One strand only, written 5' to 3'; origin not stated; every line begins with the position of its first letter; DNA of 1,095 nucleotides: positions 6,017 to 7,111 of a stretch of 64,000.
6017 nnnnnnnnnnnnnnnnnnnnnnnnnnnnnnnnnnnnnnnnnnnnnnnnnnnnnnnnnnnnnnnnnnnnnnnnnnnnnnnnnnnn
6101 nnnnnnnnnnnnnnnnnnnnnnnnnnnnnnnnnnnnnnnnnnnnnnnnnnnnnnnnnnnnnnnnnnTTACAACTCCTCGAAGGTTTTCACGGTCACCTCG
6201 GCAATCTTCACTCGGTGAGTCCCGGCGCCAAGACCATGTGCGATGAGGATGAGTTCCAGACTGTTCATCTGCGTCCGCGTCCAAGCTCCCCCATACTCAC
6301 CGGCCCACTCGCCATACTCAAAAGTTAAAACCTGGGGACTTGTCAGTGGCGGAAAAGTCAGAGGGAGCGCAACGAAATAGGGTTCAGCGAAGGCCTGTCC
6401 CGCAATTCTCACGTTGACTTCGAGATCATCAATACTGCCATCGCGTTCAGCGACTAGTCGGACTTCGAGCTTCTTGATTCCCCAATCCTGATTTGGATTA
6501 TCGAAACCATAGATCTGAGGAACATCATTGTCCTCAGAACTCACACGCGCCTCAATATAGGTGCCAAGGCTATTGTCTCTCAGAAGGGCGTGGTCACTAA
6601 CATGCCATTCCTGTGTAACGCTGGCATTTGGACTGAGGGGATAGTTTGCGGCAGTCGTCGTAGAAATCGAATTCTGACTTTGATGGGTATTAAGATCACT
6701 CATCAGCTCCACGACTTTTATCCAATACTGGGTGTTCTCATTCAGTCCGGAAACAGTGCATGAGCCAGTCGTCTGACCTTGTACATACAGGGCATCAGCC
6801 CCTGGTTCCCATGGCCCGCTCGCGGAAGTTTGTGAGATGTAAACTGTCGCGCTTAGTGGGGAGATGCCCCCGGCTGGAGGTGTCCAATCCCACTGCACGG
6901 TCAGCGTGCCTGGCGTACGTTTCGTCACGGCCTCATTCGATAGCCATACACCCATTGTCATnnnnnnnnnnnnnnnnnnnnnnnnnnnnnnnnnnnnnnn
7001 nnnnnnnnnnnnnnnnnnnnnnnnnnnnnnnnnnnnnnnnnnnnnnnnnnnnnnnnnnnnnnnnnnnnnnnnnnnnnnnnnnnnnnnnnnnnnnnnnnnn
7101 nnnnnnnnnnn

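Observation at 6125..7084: Lower-GC orphan gene with palindromic upstream motifs downstream of atpD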

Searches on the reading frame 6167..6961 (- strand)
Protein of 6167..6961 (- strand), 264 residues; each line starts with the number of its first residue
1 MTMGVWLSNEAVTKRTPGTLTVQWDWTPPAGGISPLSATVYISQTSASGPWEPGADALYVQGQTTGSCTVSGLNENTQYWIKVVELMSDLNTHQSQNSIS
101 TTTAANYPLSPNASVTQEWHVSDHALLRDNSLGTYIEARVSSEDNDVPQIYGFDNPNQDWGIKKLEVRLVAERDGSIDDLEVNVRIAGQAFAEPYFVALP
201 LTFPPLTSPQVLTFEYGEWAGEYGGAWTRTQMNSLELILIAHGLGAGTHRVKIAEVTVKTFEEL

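Call 7: search_protein_families(library=pfam, proteins=[window:6167-6961:-], max_evalue=1)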
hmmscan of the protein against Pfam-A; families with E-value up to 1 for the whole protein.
window:6167-6961:- (264 aa): 1 family
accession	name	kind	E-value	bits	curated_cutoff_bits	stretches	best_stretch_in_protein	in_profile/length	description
PF00041.27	fn3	-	0.00046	20.8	25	1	11-98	7-81/84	Fibronectin type III domain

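Call 8: search_protein_families(library=phrogs, proteins=[window:6167-6961:-], max_evalue=1)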
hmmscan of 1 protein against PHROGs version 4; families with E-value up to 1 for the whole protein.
window:6167-6961:- (264 aa): 0 families

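Call 9: search_solved_structures(query=window:6167-6961:-, max_evalue=10)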
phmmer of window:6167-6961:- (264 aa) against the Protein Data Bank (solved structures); distinct sequences matched with E-value up to 10: 5.
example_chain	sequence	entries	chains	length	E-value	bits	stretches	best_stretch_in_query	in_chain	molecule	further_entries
7z3q_A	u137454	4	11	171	0.049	16.1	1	50-107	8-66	Leptin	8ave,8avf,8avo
8avc_A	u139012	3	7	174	0.085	15.3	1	50-105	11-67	Leptin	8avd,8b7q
4h6q_A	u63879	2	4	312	0.19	14.2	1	173-248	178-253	Proline dehydrogenase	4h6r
7mrq_A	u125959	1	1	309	0.2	14.1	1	20-85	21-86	Contactin-4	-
7mrk_B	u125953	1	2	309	0.21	14.1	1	20-85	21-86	Contactin-4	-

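Call 10: find_homologous_proteins(query=window:6167-6961:-, max_evalue=0.001)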
Query window:6167-6961:- (264 aa): 1 proteins with E <= 0.001 among 629 candidates.
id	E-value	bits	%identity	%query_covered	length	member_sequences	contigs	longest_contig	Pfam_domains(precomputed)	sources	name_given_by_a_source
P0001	2.4e-175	599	100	100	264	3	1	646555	-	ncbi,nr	ncbi:MAG: hypothetical protein GHCLOJNM_01723 [bacterium]|nr:hypothetical protein [bacterium]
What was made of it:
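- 6167..6961 (-): Orphan ORF, 264 codons plus stop. GC 52.3%, GC3 53%. No signal peptide. Identical ORF called as P0001 (call 10).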

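Call 13: find_encoding_contigs(protein=P0001, flank=10000)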
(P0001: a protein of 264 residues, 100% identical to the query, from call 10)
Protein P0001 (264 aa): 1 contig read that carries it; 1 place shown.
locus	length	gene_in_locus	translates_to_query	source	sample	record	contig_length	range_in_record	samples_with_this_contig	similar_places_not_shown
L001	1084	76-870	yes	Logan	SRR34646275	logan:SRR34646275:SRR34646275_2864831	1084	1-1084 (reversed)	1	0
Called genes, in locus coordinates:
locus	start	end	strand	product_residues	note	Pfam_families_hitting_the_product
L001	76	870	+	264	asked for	-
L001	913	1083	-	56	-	?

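Call 16: predict_structure(protein=window:6167-6961:-)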
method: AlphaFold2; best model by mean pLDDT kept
length: 264 residues; sequences in the alignment: 1
mean_pLDDT: 40.6   pTM: 0.29
mean pLDDT of the five models: 40.6, 38.5, 34.8, 33.4, 31.7
residues with pLDDT >= 90: 0; 70-90: 0; 50-70: 68; < 50: 196
segments of 3 or more residues with pLDDT < 50: 1-17, 26-37, 44-63, 83-164, 185-204, 208-210, 215-235, 242-249, 259-264
pLDDT, mean of each block of 10 residues (from residue 1): 29 47 52 46 46 40 54 58 41 23 21 25 29 33 31 30 48 51 46 38 49 42 32 47 48 52 38
secondary structure, 60 per line:
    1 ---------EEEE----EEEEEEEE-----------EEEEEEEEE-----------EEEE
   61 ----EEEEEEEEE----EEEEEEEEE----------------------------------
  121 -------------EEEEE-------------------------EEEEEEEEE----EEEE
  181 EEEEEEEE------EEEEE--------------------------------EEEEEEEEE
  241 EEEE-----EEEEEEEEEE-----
elements in order: E10-13 E18-25 E37-45 E57-60 E65-73 E78-86 E134-138 E164-172 E177-188 E195-199 E232-244 E250-259
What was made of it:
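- On Pfam fn3 (PF00041): The AlphaFold2 single-sequence model places 6 strands in residues 10-86, but pLDDT is about 40-58 (call 16).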

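Call 17: search_protein_representatives(protein=window:6167-6961:-)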
Query: 264 residues. Proteins with E-value up to 0.001 (for the whole library): 15; up to 1e-10: 2; up to 1e-30: 1. The best 15 are listed.
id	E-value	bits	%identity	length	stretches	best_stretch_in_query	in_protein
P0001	7.6e-176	599.0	100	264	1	1-264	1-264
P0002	2.1e-18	82.9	32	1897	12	8-112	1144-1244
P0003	1.0e-08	51.2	31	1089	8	18-114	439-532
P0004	1.9e-08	50.2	33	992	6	15-105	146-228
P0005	7.2e-07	45.1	40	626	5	12-93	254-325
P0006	1.3e-06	44.3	38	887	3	22-113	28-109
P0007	6.5e-06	42.0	34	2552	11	15-102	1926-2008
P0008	9.7e-06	41.4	35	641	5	23-113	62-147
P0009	1.7e-05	40.6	34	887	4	37-89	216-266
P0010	4.5e-05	39.2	43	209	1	15-85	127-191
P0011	6.9e-05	38.6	30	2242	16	53-89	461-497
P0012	1.5e-04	37.5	35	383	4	38-85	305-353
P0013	2.1e-04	37.0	30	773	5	16-113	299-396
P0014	2.6e-04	36.7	34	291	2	26-82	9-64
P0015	2.9e-04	36.6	30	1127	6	16-114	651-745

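Call 33: find_related_loci(query=window:6167-6961:-, collection=viral_contigs, flank=8000)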
Query window:6167-6961:- (264 aa) in viral_contigs; peptide patterns used: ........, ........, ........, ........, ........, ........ (x = any residue, [..] = any of these).
No stretch of DNA in the collection matches any of the patterns.

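Call 34: find_related_loci(query=window:6167-6961:-, collection=metagenome_contigs, flank=8000)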
Query window:6167-6961:- (264 aa) in metagenome_contigs; peptide patterns used: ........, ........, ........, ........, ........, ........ (x = any residue, [..] = any of these).
26 stretches matched a pattern, but none encodes a relative of the query by tblastn (E <= 1e-3).

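Call 35: search_protein_families(library=padloc, proteins=[window:6167-6961:-], max_evalue=1)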
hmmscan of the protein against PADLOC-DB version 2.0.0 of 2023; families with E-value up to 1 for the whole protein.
window:6167-6961:- (264 aa): 0 families

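Call 36: search_protein_families(library=pfam, proteins=[P0002, P0003, P0004, P0005, P0006, P0010, P0014], max_evalue=0.01)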
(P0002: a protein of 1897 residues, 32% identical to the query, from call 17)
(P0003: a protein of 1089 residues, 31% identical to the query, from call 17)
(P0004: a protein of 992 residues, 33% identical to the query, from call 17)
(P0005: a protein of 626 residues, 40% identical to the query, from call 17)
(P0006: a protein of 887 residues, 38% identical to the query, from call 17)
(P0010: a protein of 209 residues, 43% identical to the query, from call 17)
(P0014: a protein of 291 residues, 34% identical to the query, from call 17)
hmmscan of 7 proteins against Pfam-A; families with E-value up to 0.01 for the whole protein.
P0002 (1897 aa): 17 families
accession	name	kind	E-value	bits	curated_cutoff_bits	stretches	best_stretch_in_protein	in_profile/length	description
PF00041.27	fn3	-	2.3e-213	691.6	25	18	421-511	2-83/84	Fibronectin type III domain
PF25059.1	FN3_DSCAM-DSCAML_C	-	2.1e-137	448.3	39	15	442-519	13-88/89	DSCAM/DSCAML C-terminal Fn3-like domain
PF16656.11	Pur_ac_phosph_N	-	6.7e-56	187.3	30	4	1344-1425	1-83/93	Purple acid Phosphatase, N-terminal domain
PF01108.23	Tissue_fac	-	3.9e-22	78.6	27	0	1810-1877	39-105/107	Tissue factor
PF21605.3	CRLF2-like_D2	-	3.9e-20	72.2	27.3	0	1534-1564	42-72/94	Cytokine receptor-like factor 2-like, D2 domain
PF10179.15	NDNF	-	4.1e-19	69.3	27.3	0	1851-1873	89-111/127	Neuron-derived neurotrophic factor, first Fn(III) domain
PF23376.1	Fn3_VIN3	-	1.6e-16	61.1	33.9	0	774-810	50-86/99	VIN3-like, fibronectin type-III domain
PF16794.11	fn3_4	-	3.7e-16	59.4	27.1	0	1034-1071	2-40/103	Fibronectin-III type domain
PF00754.31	F5_F8_type_C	-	3.5e-13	50.2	28.2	1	223-284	43-101/127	F5/8 type C domain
PF22633.2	F5_F8_type_C_2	-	8e-13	49.3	27.8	0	15-64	26-73/91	NedA-like, galactose-binding domain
PF02014.22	Reeler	-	1.6e-06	29.1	21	0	704-761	64-122/131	Reeler domain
PF16655.11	PhoD_N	-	2.6e-06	28.3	30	0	1539-1563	56-80/90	PhoD-like phosphatase, N-terminal domain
PF19743.5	ASTN1_2_fn3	-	8.5e-06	26.5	24.3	0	1394-1430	78-114/123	ASTN1/2 Fn3 domain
PF19433.5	NDNF_C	-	1.1e-05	25.3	26.5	0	1846-1875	130-159/175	Neuron-derived Neurotrophic Factor C-terminal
PF16395.11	DUF5004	-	1.4e-05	25.6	21.6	0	1173-1199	80-106/153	Domain of unknown function (DUF5004)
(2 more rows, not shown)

P0003 (1089 aa): 19 families
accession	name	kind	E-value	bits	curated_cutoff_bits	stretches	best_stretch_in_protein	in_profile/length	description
PF00041.27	fn3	-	6e-133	433.8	25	9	832-921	3-83/84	Fibronectin type III domain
PF25059.1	FN3_DSCAM-DSCAML_C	-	6.2e-80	264.1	39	8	440-521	4-83/89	DSCAM/DSCAML C-terminal Fn3-like domain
PF16656.11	Pur_ac_phosph_N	-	7.9e-50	167.8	30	8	740-809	11-83/93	Purple acid Phosphatase, N-terminal domain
PF01108.23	Tissue_fac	-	3.3e-19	69.1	27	0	745-808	38-100/107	Tissue factor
PF21605.3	CRLF2-like_D2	-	6.3e-19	68.3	27.3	0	342-417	14-87/94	Cytokine receptor-like factor 2-like, D2 domain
PF09294.16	Interfer-bind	-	7.4e-16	58.7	21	0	361-402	44-84/104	Interferon-alpha/beta receptor, fibronectin type III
PF25814.1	fn3_SORL1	-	3.1e-13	50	27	1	328-418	3-86/90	SORL1-like, fn3 domain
PF24171.1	Fn3-III_PB4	-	4.5e-13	49.6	27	1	542-621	24-101/125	Straight fiber protein PB4 third Fn3-like domain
PF25788.1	Ig_Rha78A_N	-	6.1e-13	49.4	27.4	0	240-322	19-101/105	Rha78A-like, N-terminal immunoglobulin domain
PF10179.15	NDNF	-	4.1e-11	43.5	27.3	0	989-1021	90-122/127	Neuron-derived neurotrophic factor, first Fn(III) domain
PF00754.31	F5_F8_type_C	-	4.5e-11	43.4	28.2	0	249-298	58-106/127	F5/8 type C domain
PF23376.1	Fn3_VIN3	-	5e-11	43.5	33.9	0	447-509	23-85/99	VIN3-like, fibronectin type-III domain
PF22633.2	F5_F8_type_C_2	-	9.3e-11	42.6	27.8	0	230-291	24-82/91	NedA-like, galactose-binding domain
PF22986.3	Fn3_ELFN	-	6.1e-09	36.1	27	0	284-308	47-71/85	ELFN1/ELFN2, fibronectin type-III domain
PF14292.12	SusE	-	1.7e-07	31.8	25.2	1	225-297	18-86/106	SusE outer membrane protein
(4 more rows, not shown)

P0004 (992 aa): 13 families
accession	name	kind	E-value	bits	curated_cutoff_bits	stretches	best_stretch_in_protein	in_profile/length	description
PF00041.27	fn3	-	2.3e-77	255.7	25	7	619-700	2-77/84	Fibronectin type III domain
PF25059.1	FN3_DSCAM-DSCAML_C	-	9.1e-38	128.9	39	4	641-699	14-72/89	DSCAM/DSCAML C-terminal Fn3-like domain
PF25788.1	Ig_Rha78A_N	-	1.7e-15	57.6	27.4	0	246-317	18-93/105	Rha78A-like, N-terminal immunoglobulin domain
PF01108.23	Tissue_fac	-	7.1e-12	45.6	27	0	226-312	15-103/107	Tissue factor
PF25523.1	Ig_RIMBP2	-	1.1e-10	41.9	27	0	519-558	2-48/105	RIMBP2-like, immunoglobulin-like domain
PF16656.11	Pur_ac_phosph_N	-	3.1e-10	40.9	30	2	630-694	13-83/93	Purple acid Phosphatase, N-terminal domain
PF16323.11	DUF4959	-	4.8e-10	40.2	32.9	1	615-707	17-105/106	Domain of unknown function (DUF4959)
PF10179.15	NDNF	-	2e-09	38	27.3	0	668-699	85-116/127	Neuron-derived neurotrophic factor, first Fn(III) domain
PF25814.1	fn3_SORL1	-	8.5e-07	29.4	27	0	239-308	9-72/90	SORL1-like, fn3 domain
PF23376.1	Fn3_VIN3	-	0.001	20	33.9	0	157-218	23-86/99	VIN3-like, fibronectin type-III domain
PF09294.16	Interfer-bind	-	0.0023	18.6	21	0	649-691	43-84/104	Interferon-alpha/beta receptor, fibronectin type III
PF22633.2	F5_F8_type_C_2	-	0.0056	17.7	27.8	0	631-677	34-78/91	NedA-like, galactose-binding domain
PF16389.11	DUF4998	-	0.0071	16.3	29.1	0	617-697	20-98/199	Domain of unknown function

P0005 (626 aa): 13 families
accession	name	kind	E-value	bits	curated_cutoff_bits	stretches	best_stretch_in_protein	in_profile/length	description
PF00041.27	fn3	-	2e-50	169.4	25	5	533-613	2-82/84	Fibronectin type III domain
PF16656.11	Pur_ac_phosph_N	-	1.2e-24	87.1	30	5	538-610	7-86/93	Purple acid Phosphatase, N-terminal domain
PF10179.15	NDNF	-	2.6e-21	76.4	27.3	0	485-505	86-106/127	Neuron-derived neurotrophic factor, first Fn(III) domain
PF16655.11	PhoD_N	-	4.2e-13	50.1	30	0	585-615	61-87/90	PhoD-like phosphatase, N-terminal domain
PF16383.10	DUF4992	-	1.9e-10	41.2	29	0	248-282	49-86/183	Domain of unknown function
PF22681.2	Lmo2446-like_N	-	4e-09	37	29.7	0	449-478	26-55/72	Lmo2446-like, N-terminal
PF09294.16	Interfer-bind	-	4.9e-09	36.8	21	0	465-509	44-86/104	Interferon-alpha/beta receptor, fibronectin type III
PF25059.1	FN3_DSCAM-DSCAML_C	-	4.2e-08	33.9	39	0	391-416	43-68/89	DSCAM/DSCAML C-terminal Fn3-like domain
PF21466.3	GH101_dom-5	-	3.2e-07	30.7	27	0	259-315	9-63/145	Endo-alpha-N-acetylgalactosaminidase, domain 5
PF23376.1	Fn3_VIN3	-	2.6e-06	28.4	33.9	0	288-321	52-83/99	VIN3-like, fibronectin type-III domain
PF16893.11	fn3_2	-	1.4e-05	25.6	27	0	532-600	4-71/89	Fibronectin type III domain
PF09346.15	SMI1_KNR4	-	0.00073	20.6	25.4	0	467-492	79-104/125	SMI1 / KNR4 family (SUKH-1)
PF11008.14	DUF2846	-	0.0012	19.3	34.3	0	469-499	33-63/92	Protein of unknown function (DUF2846)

P0006 (887 aa): 10 families
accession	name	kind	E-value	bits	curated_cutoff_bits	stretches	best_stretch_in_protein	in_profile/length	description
PF00041.27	fn3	-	1.9e-41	140.6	25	4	204-284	2-80/84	Fibronectin type III domain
PF16656.11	Pur_ac_phosph_N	-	1.1e-15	58.4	30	2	310-384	12-93/93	Purple acid Phosphatase, N-terminal domain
PF25059.1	FN3_DSCAM-DSCAML_C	-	1.1e-11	45.4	39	0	348-384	45-79/89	DSCAM/DSCAML C-terminal Fn3-like domain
PF25788.1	Ig_Rha78A_N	-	7.9e-11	42.6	27.4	1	218-289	20-101/105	Rha78A-like, N-terminal immunoglobulin domain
PF09294.16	Interfer-bind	-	4.3e-07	30.6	21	0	768-814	39-85/104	Interferon-alpha/beta receptor, fibronectin type III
PF01108.23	Tissue_fac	-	5.9e-06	26.5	27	0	13-92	23-107/107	Tissue factor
PF16655.11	PhoD_N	-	2.4e-05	25.2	30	0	297-369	25-80/90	PhoD-like phosphatase, N-terminal domain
PF24489.1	Ig_J_second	-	0.00015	22.2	27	0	353-378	63-88/105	Tip attachment protein J second Ig-like domain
PF21466.3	GH101_dom-5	-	0.0031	17.8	27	0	335-370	33-68/145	Endo-alpha-N-acetylgalactosaminidase, domain 5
PF21965.2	SAMP2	-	0.004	18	27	0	42-68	13-39/63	Small archaeal modifier protein 2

P0010 (209 aa): 3 families
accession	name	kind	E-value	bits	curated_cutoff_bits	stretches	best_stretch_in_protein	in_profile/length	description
PF00041.27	fn3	-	1.2e-11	45.1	25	1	119-191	4-68/84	Fibronectin type III domain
PF16656.11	Pur_ac_phosph_N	-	3.4e-05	24.8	30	1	121-194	5-83/93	Purple acid Phosphatase, N-terminal domain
PF10342.15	Kre9_KNH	-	0.0078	17.4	24.6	0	123-197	7-83/94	Kre9/KNH-like N-terminal Ig-like domain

P0014 (291 aa): 4 families
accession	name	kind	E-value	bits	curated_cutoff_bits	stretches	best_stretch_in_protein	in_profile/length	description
PF00553.25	CBM_2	-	3.1e-20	72.8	24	1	194-279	1-86/101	Cellulose binding domain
PF16655.11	PhoD_N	-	1.9e-06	28.7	30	1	23-73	34-84/90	PhoD-like phosphatase, N-terminal domain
PF16656.11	Pur_ac_phosph_N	-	9.4e-05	23.3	30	0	42-70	55-83/93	Purple acid Phosphatase, N-terminal domain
PF00041.27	fn3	-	0.002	18.7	25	0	40-67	42-68/84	Fibronectin type III domain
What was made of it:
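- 6620..6940 (-): N-terminal FN3 module with linker, residues about 8-114. Pfam fn3 E=4.6e-4, 20.8 bits, below gathering score (call 7). phmmer hits to fn3-repeat proteins, best 2e-18 (calls 17, 36).
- On Pfam fn3 (PF00041): phmmer E=2e-18 to P0002, whose own fn3 match is E=2e-213 (calls 17, 36).
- Checked: An exhaustive phmmer search finds fn3-repeat proteins matching residues 8-114, the best at E=2e-18 (calls 17, 36).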

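Call 56: search_protein_families(library=ncbifam, proteins=[window:6167-6961:-], max_evalue=0.1)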
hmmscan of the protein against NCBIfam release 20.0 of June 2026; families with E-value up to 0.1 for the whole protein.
window:6167-6961:- (264 aa): 0 families

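Call 59: search_dna_similar(query=window:6167-6961:-, collection=phages, mode=protein, max_evalue=0.01, max_rows=15)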
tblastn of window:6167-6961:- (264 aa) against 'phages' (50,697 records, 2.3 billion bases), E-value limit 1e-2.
No match.

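Call 60: search_dna_similar(query=window:6167-6961:-, collection=plasmids, mode=protein, max_evalue=0.01, max_rows=15)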
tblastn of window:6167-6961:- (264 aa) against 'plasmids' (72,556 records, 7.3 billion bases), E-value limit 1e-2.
No match.
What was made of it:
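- On Horizontally acquired genomic islet: calls 10, 17, 33, 34, 59 and 60.
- No donor was found (calls 10, 17, 33, 34, 59, 60).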
